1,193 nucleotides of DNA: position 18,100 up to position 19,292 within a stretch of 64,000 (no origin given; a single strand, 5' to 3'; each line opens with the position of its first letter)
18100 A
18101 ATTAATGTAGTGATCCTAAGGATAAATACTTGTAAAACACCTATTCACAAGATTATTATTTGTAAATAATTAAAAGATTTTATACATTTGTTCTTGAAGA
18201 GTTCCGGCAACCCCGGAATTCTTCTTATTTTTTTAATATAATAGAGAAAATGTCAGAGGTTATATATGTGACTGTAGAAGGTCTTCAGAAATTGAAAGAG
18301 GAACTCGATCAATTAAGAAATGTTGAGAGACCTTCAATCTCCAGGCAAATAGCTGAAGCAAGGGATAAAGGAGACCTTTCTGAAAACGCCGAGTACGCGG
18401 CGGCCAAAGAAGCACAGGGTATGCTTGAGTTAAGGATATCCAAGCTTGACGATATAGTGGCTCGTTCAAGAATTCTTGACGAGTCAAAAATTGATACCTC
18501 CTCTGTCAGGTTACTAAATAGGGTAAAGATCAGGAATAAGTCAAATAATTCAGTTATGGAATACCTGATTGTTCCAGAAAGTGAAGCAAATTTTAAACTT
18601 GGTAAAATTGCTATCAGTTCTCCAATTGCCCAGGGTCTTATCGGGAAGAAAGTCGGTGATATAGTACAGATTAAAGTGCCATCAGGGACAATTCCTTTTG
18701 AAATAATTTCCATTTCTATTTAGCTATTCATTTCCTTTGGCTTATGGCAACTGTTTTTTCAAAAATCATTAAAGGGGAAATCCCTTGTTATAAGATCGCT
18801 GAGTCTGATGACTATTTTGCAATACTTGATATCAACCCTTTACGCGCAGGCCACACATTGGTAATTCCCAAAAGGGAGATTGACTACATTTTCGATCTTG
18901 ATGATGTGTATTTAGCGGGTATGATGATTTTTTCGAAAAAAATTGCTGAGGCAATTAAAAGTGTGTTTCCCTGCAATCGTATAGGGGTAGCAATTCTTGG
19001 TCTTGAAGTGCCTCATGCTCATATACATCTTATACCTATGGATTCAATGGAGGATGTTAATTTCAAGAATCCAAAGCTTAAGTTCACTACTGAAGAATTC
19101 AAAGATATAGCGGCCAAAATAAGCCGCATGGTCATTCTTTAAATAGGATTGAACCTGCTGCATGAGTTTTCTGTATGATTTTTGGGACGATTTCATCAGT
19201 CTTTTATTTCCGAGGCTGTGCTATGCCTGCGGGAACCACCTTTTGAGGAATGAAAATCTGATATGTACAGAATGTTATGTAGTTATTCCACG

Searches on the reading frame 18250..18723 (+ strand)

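Call 41: search_protein_families(library=pfam, proteins=[window:18250-18723:+], max_evalue=0.01)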
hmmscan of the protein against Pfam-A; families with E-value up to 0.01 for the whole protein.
window:18250-18723:+ (157 aa): 2 families
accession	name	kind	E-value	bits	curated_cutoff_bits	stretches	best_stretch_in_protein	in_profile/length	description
PF03449.20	GreA_GreB_N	-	1.9e-28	98.9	24.5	1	5-75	1-71/71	Transcription elongation factor, N-terminal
PF01272.25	GreA_GreB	-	1.3e-20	73.5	26.9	1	84-156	4-76/77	Transcription elongation factor, GreA/GreB, C-term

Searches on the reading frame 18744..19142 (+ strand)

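Call 41: search_protein_families(library=pfam, proteins=[window:18744-19142:+], max_evalue=0.01)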
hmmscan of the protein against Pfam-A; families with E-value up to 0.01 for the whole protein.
window:18744-19142:+ (132 aa): 2 families
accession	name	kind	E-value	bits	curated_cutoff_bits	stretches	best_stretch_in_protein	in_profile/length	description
PF01230.28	HIT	-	6e-19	68.9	21.5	1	10-101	1-97/98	HIT domain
PF11969.13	DcpS_C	-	2.7e-10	41.2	24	1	3-104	2-107/114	Scavenger mRNA decapping enzyme C-term binding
